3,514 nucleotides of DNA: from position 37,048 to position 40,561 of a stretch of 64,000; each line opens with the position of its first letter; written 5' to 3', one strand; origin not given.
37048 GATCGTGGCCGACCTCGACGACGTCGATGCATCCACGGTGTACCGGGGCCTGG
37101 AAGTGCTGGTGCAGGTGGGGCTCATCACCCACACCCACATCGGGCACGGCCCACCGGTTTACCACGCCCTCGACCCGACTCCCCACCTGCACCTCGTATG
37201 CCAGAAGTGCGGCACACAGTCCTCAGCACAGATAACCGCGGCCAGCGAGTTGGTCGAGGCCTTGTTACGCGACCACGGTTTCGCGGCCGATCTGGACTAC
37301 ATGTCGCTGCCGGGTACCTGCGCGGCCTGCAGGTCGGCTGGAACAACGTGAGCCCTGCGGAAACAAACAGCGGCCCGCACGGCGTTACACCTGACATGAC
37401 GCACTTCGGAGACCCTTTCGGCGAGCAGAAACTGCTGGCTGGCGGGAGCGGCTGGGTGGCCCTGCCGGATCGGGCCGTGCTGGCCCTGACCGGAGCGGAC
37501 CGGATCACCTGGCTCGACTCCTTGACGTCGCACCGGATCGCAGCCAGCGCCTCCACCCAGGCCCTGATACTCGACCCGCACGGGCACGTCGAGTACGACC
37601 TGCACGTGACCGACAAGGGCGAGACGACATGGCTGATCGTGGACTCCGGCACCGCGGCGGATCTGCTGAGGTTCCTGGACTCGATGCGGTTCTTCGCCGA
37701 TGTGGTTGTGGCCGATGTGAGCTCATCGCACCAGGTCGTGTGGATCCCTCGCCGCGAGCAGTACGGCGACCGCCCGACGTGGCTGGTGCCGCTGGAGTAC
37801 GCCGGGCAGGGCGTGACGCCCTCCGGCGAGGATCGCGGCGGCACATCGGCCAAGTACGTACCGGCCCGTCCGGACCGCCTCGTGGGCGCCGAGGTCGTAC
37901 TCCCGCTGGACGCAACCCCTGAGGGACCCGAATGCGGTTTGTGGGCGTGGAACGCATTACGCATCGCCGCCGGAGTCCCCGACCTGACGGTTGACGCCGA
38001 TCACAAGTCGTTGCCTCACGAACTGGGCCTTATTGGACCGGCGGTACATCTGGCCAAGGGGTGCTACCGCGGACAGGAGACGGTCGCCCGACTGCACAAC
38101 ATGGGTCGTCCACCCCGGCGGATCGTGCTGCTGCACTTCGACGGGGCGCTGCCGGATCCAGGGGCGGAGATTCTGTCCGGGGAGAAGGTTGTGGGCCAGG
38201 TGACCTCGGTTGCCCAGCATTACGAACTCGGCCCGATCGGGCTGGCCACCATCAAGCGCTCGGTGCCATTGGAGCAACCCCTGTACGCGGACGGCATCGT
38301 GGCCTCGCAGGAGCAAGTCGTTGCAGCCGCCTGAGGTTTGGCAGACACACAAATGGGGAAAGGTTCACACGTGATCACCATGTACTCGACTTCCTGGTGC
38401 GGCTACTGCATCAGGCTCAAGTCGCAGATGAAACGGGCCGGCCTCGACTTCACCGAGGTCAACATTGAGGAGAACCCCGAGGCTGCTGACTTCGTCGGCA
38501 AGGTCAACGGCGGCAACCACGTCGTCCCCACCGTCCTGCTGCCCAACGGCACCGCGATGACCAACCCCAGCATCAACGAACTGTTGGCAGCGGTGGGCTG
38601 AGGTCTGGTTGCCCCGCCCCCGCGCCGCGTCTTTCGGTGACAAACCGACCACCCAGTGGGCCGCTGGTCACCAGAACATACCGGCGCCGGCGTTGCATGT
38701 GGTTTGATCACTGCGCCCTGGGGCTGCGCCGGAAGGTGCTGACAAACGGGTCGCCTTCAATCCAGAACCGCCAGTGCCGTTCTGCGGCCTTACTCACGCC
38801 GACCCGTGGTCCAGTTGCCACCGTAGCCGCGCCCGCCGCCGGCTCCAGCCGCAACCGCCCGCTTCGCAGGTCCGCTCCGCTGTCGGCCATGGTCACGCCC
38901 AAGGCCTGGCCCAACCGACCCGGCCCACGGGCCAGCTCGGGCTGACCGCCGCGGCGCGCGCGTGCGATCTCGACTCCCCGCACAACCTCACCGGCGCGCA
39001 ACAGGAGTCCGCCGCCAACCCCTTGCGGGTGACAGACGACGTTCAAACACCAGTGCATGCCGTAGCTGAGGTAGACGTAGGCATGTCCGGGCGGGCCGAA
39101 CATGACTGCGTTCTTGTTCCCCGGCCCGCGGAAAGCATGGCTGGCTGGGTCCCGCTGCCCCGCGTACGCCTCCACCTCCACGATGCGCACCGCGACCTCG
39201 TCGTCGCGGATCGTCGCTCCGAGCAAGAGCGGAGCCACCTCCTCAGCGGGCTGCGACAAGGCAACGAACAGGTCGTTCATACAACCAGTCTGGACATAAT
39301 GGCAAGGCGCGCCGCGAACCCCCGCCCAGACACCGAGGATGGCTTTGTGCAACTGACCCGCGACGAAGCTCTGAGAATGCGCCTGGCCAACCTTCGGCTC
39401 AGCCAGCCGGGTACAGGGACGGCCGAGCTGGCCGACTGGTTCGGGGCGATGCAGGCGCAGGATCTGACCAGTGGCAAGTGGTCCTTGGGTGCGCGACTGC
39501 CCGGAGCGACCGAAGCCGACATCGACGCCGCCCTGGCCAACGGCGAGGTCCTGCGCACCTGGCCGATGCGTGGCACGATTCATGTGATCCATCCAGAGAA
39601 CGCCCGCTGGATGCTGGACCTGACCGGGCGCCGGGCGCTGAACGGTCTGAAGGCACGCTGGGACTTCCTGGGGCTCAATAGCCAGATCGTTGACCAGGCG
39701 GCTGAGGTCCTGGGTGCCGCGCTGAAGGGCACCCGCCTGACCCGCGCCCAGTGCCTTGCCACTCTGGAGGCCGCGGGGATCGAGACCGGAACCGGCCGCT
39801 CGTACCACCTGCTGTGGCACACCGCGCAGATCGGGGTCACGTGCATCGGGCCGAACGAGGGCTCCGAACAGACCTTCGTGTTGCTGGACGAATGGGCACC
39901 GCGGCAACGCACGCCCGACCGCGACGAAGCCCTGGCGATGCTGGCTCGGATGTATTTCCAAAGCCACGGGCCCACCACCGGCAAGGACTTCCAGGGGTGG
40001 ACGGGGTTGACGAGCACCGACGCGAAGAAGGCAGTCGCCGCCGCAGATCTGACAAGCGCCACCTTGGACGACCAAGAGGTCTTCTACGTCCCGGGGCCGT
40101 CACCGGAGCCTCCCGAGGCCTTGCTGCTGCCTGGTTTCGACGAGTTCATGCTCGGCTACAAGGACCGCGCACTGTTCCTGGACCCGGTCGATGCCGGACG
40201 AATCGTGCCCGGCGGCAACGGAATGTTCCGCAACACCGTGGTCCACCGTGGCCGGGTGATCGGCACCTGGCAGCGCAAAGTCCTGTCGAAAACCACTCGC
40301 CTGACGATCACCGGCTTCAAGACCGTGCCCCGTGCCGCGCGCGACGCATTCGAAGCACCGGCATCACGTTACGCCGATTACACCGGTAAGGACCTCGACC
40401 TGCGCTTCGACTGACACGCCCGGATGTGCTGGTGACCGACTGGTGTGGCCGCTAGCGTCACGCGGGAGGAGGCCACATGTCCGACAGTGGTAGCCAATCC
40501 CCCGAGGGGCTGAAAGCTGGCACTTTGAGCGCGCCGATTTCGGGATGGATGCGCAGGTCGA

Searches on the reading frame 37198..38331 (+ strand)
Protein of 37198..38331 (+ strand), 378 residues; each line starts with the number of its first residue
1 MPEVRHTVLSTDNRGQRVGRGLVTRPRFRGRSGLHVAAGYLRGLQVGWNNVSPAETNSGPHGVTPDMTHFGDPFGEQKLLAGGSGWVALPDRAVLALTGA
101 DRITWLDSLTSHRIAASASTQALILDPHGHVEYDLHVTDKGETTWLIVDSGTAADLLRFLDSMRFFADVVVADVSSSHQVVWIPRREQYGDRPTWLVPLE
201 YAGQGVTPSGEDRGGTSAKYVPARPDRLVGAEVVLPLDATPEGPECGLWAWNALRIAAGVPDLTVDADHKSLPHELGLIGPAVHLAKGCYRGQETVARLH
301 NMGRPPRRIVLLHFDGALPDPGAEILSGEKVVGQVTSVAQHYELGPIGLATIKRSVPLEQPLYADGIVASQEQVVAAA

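Call 67: search_protein_families(library=pfam, proteins=[window:37198-38331:+], max_evalue=0.00001)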
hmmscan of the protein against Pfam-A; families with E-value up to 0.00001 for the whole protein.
window:37198-38331:+ (378 aa): 2 families
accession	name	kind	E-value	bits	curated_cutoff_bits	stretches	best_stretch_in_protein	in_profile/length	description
PF01571.26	GCV_T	-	8.7e-10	38.7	25.6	1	94-180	50-140/255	Aminomethyltransferase folate-binding domain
PF25455.1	Beta-barrel_CAF17_C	-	4.3e-06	26.8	25.7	1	307-367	3-58/70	CAF17, C-terminal beta-barrel domain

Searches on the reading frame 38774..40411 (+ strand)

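Call 67: search_protein_families(library=pfam, proteins=[window:38774-40411:+], max_evalue=0.00001)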
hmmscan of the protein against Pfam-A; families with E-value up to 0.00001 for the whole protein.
window:38774-40411:+ (546 aa): 1 family
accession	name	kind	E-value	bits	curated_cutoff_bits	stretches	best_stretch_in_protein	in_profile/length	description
PF06224.18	AlkZ-like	-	4.1e-64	217.7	25.9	1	221-535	2-328/329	DNA glycosylase AlkZ-like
